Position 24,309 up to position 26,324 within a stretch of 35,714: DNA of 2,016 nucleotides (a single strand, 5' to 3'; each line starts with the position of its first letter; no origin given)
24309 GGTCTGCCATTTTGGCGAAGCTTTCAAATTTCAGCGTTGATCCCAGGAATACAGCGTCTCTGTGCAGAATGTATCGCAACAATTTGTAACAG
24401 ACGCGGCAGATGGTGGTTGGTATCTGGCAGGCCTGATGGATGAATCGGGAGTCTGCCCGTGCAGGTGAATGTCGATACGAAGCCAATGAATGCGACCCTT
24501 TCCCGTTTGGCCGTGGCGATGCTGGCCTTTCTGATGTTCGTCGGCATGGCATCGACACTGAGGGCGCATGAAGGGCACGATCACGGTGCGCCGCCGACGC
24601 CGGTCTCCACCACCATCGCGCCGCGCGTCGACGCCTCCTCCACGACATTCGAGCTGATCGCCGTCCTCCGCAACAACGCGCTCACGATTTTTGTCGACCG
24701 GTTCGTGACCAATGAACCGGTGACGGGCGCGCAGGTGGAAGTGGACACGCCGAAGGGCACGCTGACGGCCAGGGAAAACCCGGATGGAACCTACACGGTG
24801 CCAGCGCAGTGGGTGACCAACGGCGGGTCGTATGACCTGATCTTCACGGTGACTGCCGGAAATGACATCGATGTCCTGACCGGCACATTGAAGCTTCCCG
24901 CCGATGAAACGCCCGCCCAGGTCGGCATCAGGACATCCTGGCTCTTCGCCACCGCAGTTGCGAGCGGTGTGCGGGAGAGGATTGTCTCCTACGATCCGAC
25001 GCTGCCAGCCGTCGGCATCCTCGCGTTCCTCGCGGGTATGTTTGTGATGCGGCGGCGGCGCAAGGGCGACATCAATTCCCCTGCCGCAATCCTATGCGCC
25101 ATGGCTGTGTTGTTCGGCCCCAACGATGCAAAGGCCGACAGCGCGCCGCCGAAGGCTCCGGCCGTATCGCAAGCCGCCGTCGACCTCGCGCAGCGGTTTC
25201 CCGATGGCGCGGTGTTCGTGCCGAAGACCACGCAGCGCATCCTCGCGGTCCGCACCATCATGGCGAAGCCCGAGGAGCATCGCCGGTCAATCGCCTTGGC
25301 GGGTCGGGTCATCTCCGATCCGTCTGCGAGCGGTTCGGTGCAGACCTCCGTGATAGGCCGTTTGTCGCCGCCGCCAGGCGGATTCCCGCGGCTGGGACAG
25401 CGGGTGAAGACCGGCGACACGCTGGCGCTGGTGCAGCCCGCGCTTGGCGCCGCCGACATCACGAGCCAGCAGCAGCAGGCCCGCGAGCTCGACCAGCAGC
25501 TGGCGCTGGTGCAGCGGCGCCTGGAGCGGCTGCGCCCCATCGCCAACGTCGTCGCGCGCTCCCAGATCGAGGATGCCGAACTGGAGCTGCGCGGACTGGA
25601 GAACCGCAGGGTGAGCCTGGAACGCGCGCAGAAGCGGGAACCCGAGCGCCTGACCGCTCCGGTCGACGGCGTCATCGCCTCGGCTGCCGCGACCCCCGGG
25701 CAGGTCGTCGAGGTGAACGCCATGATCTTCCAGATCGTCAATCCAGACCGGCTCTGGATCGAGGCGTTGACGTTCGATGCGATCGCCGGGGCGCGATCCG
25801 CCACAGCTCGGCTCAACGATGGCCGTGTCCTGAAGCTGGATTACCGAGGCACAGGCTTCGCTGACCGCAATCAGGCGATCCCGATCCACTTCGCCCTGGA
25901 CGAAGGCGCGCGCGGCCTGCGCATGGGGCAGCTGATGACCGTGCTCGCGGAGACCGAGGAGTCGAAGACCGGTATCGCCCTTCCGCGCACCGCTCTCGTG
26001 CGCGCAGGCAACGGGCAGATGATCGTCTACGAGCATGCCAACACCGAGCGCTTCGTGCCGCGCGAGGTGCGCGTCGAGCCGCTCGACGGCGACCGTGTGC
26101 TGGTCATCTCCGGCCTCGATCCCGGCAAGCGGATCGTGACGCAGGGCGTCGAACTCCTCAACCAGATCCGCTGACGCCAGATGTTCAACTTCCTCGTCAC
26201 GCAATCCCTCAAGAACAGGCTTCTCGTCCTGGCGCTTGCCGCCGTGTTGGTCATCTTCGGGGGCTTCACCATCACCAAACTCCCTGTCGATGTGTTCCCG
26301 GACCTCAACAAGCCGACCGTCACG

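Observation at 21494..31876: nrs-like metal-efflux locus: a two-component pair divergent from adaptor-RND-small periplasmic protein-DUF305-His-tailed MFS, with no outer-membrane factor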

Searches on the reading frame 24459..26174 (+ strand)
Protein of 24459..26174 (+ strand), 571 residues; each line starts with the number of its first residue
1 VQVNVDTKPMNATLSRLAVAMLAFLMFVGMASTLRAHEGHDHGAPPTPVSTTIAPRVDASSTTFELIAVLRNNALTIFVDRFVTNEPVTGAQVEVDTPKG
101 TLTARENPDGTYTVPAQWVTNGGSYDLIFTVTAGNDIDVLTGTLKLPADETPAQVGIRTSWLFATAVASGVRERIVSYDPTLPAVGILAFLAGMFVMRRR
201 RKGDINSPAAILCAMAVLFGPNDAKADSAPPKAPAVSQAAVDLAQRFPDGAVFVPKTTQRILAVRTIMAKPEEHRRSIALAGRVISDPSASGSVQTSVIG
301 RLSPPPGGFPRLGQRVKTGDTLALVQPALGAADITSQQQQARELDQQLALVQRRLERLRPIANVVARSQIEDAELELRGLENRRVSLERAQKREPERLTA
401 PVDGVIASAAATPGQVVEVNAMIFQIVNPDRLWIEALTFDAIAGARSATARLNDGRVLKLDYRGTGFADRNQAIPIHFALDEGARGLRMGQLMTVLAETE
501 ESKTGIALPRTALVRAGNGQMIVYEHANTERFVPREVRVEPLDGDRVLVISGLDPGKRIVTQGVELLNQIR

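Call 4: search_protein_families(library=pfam, proteins=[window:24459-26174:+], max_evalue=0.01)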
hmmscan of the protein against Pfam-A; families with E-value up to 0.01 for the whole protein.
window:24459-26174:+ (571 aa): 3 families
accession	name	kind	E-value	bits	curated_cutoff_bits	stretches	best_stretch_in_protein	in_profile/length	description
PF13437.12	HlyD_3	-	2.6e-10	41.4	22.2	1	398-482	2-95/106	HlyD family secretion protein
PF16576.10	HlyD_D23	-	7.6e-08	32.3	30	1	276-439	4-152/214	Barrel-sandwich domain of CusB or HlyD membrane-fusion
PF09134.16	Invasin_D3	-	0.0055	17.6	33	0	85-133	33-84/98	Invasin, domain 3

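Call 5: search_protein_families(library=ncbifam, proteins=[window:24459-26174:+], max_evalue=0.01)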
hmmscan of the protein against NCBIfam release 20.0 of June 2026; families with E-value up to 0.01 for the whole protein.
window:24459-26174:+ (571 aa): 9 families
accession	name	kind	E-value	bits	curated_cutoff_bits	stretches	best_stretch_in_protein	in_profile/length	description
TIGR01730.1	RND_mfp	subfamily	9.4e-30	103.7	94.9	1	313-568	45-314/322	efflux RND transporter periplasmic adaptor subunit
TIGR00999.1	8a0102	subfamily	4.3e-21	75.2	319.3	1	313-567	1-270/271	CzcB/NccB family metal efflux transporter periplasmic adaptor subunit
NF007303.0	PRK09783.1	subfamily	3.8e-06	25.6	390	1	397-567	216-392/414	copper/silver efflux system membrane fusion protein CusB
TIGR00998.1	8a0101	subfamily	6.3e-06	25.4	390.8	1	394-437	203-246/334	EmrA/EmrK family multidrug efflux transporter periplasmic adaptor subunit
TIGR01843.1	type_I_hlyD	subfamily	3.6e-05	22.9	208.65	1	332-435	209-312/422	HlyD family type I secretion periplasmic adaptor subunit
NF007785.0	PRK10476.1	equivalog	9.9e-05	21.3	376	1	319-436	134-249/347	multidrug transporter subunit MdtN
NF033834.1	RND_adapt_MexA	exception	0.00095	18.4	750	0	503-566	288-351/373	multidrug efflux RND transporter periplasmic adaptor subunit MexA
NF008589.1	PRK11556.1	equivalog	0.001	18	391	1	486-567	299-379/392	MdtA/MuxA family multidrug efflux RND transporter periplasmic adaptor subunit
NF038010.1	ABC_adapt_DarC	equivalog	0.0037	16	450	0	480-563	319-404/417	darobactin export ABC transporter periplasmic adaptor subunit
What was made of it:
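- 25284..26174 (+): RND periplasmic adaptor core, with a retained alpha-hairpin. TIGR01730, HlyD_3 and HlyD_D23 matches (calls 4, 5).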

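Call 28: search_solved_structures(query=window:24459-26174:+, max_evalue=0.01)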
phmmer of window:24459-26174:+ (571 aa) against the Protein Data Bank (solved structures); distinct sequences matched with E-value up to 0.01: 12.
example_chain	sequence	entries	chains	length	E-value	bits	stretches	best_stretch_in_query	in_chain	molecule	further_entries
20yy_D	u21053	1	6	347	9.8e-07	30.9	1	311-569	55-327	Multidrug efflux RND transporter periplasmic adaptor subunit MexJ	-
4dk1_A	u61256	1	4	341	4.7e-06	28.6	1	308-423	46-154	Putative MacA, Multidrug resistance protein mexA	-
3lnn_A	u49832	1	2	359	1.2e-05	27.3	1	279-568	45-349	Membrane fusion protein (MFP) heavy metal cation efflux ZneB (CzcB-like)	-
3t51_B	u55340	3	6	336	1.6e-05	26.9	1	385-568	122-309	Cation efflux system protein CusB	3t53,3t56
3h94_A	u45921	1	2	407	2.8e-05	26.1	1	385-568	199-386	Cation efflux system protein cusB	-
3ne5_B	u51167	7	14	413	2.9e-05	26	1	385-568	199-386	Cation efflux system protein cusB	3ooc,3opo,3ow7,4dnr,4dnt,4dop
4tko_B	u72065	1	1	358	0.0002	23.2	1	342-440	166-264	EmrA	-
6iok_I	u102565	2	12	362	0.0039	19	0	313-567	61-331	Multidrug resistance protein MexA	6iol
2v4d_A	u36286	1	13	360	0.0039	19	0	312-567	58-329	MULTIDRUG RESISTANCE PROTEIN MEXA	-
1t5e_A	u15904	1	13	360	0.0039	19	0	312-567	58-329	Multidrug resistance protein mexA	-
6ta5_D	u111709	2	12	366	0.004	18.9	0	312-567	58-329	MexA family multidrug efflux RND transporter periplasmic adaptor subunit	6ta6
1vf7_A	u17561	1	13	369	0.0043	18.8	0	312-567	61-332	Multidrug resistance protein mexA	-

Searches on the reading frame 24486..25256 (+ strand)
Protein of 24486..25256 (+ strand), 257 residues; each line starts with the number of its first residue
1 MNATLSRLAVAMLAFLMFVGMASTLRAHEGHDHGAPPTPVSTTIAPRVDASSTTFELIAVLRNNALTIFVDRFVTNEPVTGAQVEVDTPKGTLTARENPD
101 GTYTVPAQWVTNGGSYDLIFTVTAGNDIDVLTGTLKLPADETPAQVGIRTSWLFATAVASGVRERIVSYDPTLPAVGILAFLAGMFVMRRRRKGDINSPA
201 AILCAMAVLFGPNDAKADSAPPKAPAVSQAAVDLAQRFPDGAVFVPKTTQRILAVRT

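Call 25: find_homologous_proteins(query=window:24486-25256:+, max_evalue=0.001)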
Query seq(257 aa) (257 aa): 34 proteins with E <= 0.001 among 2954 candidates.
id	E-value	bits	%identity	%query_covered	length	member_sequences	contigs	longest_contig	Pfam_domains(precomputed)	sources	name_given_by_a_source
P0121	4.3e-108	378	71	96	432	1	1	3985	PF25973.1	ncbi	ncbi:MAG: efflux RND transporter periplasmic adaptor subunit, partial [Bosea sp. (in: a-proteobacter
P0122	2.0e-84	301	62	97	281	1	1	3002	-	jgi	jgi:membrane fusion protein, heavy metal efflux system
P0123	4.7e-77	276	78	64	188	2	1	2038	-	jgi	jgi:membrane fusion protein, heavy metal efflux system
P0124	6.3e-74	266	54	96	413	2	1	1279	PF25973.1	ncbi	ncbi:MAG: efflux RND transporter periplasmic adaptor subunit, partial [Beijerinckiaceae bacterium]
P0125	2.4e-69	251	53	95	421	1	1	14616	-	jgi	jgi:membrane fusion protein, heavy metal efflux system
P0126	6.2e-62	227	74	55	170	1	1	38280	-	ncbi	-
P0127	2.4e-58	215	49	98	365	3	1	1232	-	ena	-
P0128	4.8e-56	208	47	98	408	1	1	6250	-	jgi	jgi:hypothetical protein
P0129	1.2e-54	203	72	56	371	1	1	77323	PF25973.1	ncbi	-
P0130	8.4e-53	197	46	94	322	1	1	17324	-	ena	-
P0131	1.2e-52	197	44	96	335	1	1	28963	-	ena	-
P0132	3.2e-50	189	51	82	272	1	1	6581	-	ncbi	-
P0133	1.5e-47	180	44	94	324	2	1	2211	-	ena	-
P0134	1.8e-47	180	41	100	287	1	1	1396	-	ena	-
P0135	2.7e-47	179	44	97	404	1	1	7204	-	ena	-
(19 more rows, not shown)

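Call 50: predict_structure(alignment_id=A2)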
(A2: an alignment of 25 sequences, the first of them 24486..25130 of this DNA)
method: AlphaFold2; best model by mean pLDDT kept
length: 215 residues; sequences in the alignment: 25
mean_pLDDT: 84.7   pTM: 0.52
mean pLDDT of the five models: 84.7, 83.6, 82.7, 81.6, 81.0
residues with pLDDT >= 90: 110; 70-90: 56; 50-70: 43; < 50: 6
segments of 3 or more residues with pLDDT < 50: none
pLDDT, mean of each block of 10 residues (from residue 1): 83 92 67 74 85 98 97 98 98 98 97 95 98 94 58 75 90 89 84 58 69 47
secondary structure, 60 per line:
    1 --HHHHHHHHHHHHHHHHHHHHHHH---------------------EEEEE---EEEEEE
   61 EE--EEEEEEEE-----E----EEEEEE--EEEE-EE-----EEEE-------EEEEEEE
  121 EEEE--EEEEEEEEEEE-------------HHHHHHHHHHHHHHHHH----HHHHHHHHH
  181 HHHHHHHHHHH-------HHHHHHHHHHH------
elements in order: H3-25 E47-51 E55-62 E65-72 E83-88 E91-94 E103-106 E114-124 E127-137 H151-167 H172-191 H199-209
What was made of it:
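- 24567..24905 (+): 'cep' domain: an N-terminal HEGHDHG motif followed by an Ig-like beta-sandwich. It is homologous to the separate 'conserved exported protein' of betaproteobacterial nieIC-cep-nieBA operons. AF2 mean pLDDT for the 215-aa N-terminal segment is 84.7, above 94 in the beta core (call 50).
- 24999..25112 (+): Transmembrane hairpin (TM, RRRRKG loop, TM) joining the cep domain to the adaptor. Helices in the AF2 model (call 50).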

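Call 54: fold_search(model_id=the predicted structure, library=pdb)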
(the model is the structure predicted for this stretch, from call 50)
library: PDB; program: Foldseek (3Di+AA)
matches with E <= 10: 1558; with E <= 0.001: 0
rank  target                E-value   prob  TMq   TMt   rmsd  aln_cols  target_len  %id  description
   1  3nrp_C                2.0e-03  1.00  0.33  0.44   5.0       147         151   12  Crystal structure of 'as isolated' uropathogenic E. coli strain F11 FetP recombinantly expressed in the periplasm of E (released 2011-05-18)
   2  3nrp_B                2.3e-03  1.00  0.31  0.42   5.8       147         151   13  Crystal structure of 'as isolated' uropathogenic E. coli strain F11 FetP recombinantly expressed in the periplasm of E (released 2011-05-18)
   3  5i0x_A                2.4e-03  1.00  0.31  0.41   5.6       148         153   11  COPPER-BOUND M90I VARIANT OF UROPATHOGENIC ESCHERICHIA COLI STRAIN F11 FETP (released 2017-02-08)
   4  3nrq_B                2.8e-03  1.00  0.34  0.47   4.1       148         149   12  Crystal structure of copper-reconstituted FetP from uropathogenic Escherichia coli strain F11 (released 2011-05-18)
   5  7r4v_A                3.2e-03  1.00  0.30  0.40   5.6       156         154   12  Strep-tag FtrA-P19 from Rubrivivax gelatinosus in complex with an endogenous CU1 (released 2022-05-18)
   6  5i0y_A                3.9e-03  1.00  0.31  0.43   5.4       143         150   11  COPPER-BOUND E46Q VARIANT OF UROPATHOGENIC ESCHERICHIA COLI STRAIN F11 FETP (released 2017-02-08)
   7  5t7a_B                4.6e-03  1.00  0.30  0.58   3.5        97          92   14  Crystal structure of Br derivative BhCBM56 (released 2017-08-23)
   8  5i0y_B                5.2e-03  1.00  0.33  0.43   6.0       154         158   12  COPPER-BOUND E46Q VARIANT OF UROPATHOGENIC ESCHERICHIA COLI STRAIN F11 FETP (released 2017-02-08)
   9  8get_A                6.1e-03  0.99  0.24  0.10   5.5        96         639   14  R. hominis 2 beta-glucuronidase bound to norquetiapine-glucuronide (released 2024-03-20)
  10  3nrp_A                8.0e-03  1.00  0.34  0.46   4.2       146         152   12  Crystal structure of 'as isolated' uropathogenic E. coli strain F11 FetP recombinantly expressed in the periplasm of E (released 2011-05-18)
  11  5i0x_B                8.5e-03  1.00  0.31  0.40   5.9       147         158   12  COPPER-BOUND M90I VARIANT OF UROPATHOGENIC ESCHERICHIA COLI STRAIN F11 FETP (released 2017-02-08)
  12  5t7a_A                9.0e-03  1.00  0.28  0.54   3.7       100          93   16  Crystal structure of Br derivative BhCBM56 (released 2017-08-23)
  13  7quz_AAA              1.0e-02  0.99  0.27  0.30   5.7       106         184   12  Crystal structure of the SeMet octameric C-terminal Big_2-CBM56 domains from Paenibacillus illinoisensis (Bacillus c (released 2023-02-01)
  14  7r3s_A                1.1e-02  1.00  0.30  0.38   6.3       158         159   11  FtrA/P19 of Rubrivivax gelatinosus in complex with Ni (released 2022-05-18)
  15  7r5p_F                1.1e-02  0.99  0.23  0.30   6.5       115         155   14  Strep-tag FtrA-P19 from Rubrivivax gelatinosus in complex with copper and iron (released 2022-05-18)
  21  7r3p_A                1.3e-02  1.00  0.29  0.38   6.0       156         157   10  Apoform of the periplasmic FtrA/P19 protein from Rubrivivax gelatinosus (His-tag) (released 2022-05-18)
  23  7r4v_B                1.6e-02  0.99  0.27  0.35   6.6       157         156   10  Strep-tag FtrA-P19 from Rubrivivax gelatinosus in complex with an endogenous CU1 (released 2022-05-18)
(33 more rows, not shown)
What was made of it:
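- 24567..24905 (+): Foldseek top hits are FetP/P19/FtrA and CrdA, E 2e-3 to 1e-2 (call 54).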
